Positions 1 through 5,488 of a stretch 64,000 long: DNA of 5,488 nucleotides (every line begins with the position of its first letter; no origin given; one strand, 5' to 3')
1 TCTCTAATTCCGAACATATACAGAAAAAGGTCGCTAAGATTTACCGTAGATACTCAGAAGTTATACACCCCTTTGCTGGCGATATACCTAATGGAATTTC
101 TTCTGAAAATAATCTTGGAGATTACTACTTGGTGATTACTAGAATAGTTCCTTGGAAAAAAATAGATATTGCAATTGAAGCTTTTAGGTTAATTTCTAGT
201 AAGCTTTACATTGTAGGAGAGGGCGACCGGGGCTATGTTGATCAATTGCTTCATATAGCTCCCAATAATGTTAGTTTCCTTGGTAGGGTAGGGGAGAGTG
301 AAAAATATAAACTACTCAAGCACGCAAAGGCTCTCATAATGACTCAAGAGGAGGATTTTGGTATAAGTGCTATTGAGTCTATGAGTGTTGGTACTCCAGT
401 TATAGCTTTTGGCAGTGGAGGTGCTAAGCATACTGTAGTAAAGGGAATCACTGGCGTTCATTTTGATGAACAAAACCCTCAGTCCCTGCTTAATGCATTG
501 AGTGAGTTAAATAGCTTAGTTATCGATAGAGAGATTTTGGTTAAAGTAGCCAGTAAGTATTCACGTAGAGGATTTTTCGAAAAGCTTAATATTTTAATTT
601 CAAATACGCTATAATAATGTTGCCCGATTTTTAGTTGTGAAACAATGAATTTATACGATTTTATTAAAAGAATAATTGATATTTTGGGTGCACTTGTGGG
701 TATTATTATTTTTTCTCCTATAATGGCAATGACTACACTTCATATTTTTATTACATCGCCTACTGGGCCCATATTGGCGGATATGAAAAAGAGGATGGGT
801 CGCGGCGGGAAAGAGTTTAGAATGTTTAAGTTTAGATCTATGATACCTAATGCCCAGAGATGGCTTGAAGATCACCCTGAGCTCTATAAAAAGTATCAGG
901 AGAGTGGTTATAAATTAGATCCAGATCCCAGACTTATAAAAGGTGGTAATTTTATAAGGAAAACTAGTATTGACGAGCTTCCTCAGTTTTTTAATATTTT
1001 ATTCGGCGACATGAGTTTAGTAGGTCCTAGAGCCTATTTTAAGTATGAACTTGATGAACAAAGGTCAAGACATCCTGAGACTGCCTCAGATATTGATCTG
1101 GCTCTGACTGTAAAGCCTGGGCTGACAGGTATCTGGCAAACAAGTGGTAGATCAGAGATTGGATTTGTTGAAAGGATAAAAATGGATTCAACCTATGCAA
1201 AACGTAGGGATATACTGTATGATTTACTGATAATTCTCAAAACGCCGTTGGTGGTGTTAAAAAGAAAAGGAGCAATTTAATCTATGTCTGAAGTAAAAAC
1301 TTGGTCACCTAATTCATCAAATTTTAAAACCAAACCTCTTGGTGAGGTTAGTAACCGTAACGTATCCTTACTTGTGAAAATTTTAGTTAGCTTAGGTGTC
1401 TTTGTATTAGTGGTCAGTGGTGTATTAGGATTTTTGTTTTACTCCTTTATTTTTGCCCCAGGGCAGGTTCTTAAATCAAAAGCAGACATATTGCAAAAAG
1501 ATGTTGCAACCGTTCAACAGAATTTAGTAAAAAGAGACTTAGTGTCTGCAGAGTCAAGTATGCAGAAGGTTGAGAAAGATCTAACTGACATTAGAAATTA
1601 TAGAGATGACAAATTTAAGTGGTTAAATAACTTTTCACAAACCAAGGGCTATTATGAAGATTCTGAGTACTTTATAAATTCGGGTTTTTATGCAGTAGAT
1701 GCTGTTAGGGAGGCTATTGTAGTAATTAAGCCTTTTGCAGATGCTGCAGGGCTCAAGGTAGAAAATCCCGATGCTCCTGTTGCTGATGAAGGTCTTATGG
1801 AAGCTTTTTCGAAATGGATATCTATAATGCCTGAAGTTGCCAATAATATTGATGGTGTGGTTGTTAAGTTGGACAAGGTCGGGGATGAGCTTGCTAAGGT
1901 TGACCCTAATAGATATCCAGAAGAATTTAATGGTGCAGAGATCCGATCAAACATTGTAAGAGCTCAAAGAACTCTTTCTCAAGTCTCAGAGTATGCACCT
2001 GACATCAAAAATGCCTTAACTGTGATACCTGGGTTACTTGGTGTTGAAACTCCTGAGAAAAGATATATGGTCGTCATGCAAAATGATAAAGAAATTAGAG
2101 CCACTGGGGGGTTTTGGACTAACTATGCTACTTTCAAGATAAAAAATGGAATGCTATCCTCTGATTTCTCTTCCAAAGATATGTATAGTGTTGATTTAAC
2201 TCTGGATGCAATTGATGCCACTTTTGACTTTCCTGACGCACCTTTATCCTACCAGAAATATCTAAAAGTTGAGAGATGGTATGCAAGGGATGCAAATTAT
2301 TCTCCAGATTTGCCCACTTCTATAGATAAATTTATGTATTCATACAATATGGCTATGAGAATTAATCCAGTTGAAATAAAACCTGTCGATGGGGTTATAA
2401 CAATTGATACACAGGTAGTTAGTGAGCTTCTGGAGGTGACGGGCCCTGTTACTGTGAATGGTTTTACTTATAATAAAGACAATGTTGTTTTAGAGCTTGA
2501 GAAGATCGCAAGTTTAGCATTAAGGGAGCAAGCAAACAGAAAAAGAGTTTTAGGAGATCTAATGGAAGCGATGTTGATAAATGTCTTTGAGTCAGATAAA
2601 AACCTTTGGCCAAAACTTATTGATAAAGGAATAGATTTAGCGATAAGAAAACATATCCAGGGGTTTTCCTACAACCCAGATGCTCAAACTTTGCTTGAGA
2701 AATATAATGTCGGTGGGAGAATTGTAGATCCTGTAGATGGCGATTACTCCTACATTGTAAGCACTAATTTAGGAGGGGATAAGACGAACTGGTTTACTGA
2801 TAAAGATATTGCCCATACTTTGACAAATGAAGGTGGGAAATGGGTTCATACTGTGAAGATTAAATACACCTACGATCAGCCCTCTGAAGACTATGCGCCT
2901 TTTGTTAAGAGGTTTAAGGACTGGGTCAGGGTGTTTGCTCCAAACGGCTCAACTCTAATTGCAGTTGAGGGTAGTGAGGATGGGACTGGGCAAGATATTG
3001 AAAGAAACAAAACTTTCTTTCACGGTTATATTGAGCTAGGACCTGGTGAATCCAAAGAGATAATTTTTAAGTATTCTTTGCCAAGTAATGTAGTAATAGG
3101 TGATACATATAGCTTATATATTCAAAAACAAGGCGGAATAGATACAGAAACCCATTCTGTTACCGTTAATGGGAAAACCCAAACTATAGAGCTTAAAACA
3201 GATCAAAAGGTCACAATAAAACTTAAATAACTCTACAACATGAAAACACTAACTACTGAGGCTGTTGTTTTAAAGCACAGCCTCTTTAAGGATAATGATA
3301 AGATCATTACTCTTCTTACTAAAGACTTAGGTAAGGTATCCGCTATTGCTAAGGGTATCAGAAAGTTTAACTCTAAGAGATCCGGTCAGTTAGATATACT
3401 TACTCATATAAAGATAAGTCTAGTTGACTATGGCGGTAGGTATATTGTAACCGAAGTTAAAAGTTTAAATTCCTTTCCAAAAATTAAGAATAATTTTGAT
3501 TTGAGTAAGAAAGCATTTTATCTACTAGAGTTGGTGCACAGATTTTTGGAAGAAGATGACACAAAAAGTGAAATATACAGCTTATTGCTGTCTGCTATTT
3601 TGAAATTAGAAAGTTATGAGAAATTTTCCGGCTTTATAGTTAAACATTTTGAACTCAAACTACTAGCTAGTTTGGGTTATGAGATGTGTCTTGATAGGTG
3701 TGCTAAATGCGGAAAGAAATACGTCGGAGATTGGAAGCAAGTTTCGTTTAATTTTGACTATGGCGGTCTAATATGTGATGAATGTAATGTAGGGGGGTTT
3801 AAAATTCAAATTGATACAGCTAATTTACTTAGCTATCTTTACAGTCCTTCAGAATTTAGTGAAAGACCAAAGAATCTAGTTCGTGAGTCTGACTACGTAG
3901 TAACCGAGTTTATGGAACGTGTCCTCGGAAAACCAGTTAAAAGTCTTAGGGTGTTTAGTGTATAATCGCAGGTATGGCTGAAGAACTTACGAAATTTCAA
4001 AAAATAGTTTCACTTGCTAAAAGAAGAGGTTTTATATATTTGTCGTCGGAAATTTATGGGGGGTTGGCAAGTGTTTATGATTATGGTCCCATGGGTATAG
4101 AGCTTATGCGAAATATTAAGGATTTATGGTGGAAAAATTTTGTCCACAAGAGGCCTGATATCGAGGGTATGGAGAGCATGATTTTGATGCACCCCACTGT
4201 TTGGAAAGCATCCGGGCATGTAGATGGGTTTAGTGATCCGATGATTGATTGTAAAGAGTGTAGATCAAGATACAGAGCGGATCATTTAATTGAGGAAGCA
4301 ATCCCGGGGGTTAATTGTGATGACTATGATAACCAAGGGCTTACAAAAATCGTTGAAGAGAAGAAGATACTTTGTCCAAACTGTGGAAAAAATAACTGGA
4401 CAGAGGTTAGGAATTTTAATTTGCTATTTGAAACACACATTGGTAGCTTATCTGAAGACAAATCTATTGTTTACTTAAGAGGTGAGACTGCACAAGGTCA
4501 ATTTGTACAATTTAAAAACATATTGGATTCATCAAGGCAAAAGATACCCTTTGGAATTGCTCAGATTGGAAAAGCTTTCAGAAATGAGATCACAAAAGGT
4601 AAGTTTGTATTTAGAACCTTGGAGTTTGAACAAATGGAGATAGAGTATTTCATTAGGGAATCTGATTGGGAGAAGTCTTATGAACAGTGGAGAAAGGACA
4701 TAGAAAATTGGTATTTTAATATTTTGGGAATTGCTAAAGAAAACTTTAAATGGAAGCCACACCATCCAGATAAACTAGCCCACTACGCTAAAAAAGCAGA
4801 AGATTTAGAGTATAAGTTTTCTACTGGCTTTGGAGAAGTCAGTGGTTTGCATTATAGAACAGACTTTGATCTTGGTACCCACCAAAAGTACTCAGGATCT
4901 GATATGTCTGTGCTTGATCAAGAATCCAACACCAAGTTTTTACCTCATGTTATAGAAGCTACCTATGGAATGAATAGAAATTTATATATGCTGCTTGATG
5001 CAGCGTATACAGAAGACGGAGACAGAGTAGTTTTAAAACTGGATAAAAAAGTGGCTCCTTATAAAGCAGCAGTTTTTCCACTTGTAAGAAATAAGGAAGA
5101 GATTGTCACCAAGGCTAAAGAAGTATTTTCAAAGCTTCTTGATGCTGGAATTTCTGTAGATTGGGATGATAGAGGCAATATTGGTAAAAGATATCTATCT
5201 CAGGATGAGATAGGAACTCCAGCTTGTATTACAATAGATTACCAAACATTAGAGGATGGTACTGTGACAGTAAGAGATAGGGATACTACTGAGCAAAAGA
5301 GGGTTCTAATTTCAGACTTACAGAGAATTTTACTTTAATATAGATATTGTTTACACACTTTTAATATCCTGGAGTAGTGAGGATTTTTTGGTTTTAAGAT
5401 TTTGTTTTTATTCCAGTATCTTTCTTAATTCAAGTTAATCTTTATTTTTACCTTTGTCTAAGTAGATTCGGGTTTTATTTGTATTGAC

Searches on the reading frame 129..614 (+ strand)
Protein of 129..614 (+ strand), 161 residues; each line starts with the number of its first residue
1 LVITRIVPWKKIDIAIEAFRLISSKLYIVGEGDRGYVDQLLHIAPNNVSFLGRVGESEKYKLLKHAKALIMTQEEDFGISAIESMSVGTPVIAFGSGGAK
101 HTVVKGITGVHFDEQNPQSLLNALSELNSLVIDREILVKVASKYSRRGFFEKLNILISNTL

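Call 57: search_protein_families(library=pfam, proteins=[window:129-614:+], max_evalue=0.001)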
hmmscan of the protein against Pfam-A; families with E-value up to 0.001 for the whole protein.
window:129-614:+ (161 aa): 2 families
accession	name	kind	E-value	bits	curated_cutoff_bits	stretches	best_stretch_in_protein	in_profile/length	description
PF00534.26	Glycos_transf_1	-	4.7e-24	85.3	26.4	1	3-134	21-162/172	Glycosyl transferases group 1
PF13692.12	Glyco_trans_1_4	-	1.2e-20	74.6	27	1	3-127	7-139/142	Glycosyl transferases group 1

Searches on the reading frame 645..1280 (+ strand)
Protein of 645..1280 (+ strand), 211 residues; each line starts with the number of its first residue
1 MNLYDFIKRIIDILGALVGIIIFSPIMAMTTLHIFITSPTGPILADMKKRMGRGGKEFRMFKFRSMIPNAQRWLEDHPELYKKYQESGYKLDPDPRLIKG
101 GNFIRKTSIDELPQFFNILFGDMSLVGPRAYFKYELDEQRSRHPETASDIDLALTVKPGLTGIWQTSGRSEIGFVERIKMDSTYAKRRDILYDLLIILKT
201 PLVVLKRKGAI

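Call 57: search_protein_families(library=pfam, proteins=[window:645-1280:+], max_evalue=0.001)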
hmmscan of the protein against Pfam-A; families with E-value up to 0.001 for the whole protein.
window:645-1280:+ (211 aa): 1 family
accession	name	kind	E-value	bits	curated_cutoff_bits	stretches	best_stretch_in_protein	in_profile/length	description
PF02397.22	Bac_transf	-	1.4e-52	178.3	27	1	8-206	1-179/179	Bacterial sugar transferase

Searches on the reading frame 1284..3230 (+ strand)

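Call 57: search_protein_families(library=pfam, proteins=[window:1284-3230:+], max_evalue=0.001)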
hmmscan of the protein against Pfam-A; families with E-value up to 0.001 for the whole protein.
window:1284-3230:+ (648 aa): 1 family
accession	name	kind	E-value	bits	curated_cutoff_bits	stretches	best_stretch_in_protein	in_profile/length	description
PF13196.11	DUF4012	-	2.1e-21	77.4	28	1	258-406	3-140/144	Protein of unknown function (DUF4012)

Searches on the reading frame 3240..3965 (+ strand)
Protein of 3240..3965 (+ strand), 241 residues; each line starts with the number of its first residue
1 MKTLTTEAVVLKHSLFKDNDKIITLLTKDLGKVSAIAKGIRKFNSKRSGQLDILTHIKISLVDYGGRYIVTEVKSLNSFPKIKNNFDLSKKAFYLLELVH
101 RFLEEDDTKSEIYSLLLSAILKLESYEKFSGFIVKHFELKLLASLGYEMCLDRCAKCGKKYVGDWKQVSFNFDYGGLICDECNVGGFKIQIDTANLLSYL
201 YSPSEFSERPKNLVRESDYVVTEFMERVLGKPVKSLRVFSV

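Call 57: search_protein_families(library=pfam, proteins=[window:3240-3965:+], max_evalue=0.001)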
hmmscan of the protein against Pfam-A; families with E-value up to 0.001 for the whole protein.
window:3240-3965:+ (241 aa): 2 families
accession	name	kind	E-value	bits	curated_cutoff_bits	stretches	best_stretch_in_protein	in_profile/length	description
PF02565.21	RecO_C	-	2e-21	76.8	22.1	1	92-237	10-157/157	Recombination protein O C terminal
PF11967.14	RecO_N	-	5.6e-16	58.8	27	1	1-79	1-80/80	Recombination protein O N terminal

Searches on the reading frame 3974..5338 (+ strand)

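Call 57: search_protein_families(library=pfam, proteins=[window:3974-5338:+], max_evalue=0.001)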
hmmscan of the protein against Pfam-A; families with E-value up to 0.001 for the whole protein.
window:3974-5338:+ (454 aa): 2 families
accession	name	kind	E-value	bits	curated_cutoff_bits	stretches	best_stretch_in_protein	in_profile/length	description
PF03129.25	HGTP_anticodon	-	7.3e-22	77.8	21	1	364-450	1-88/94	Anticodon binding domain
PF00587.30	tRNA-synt_2b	-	5.2e-09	36.9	29.3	1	165-342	10-177/179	tRNA synthetase class II core domain (G, H, P, S and T)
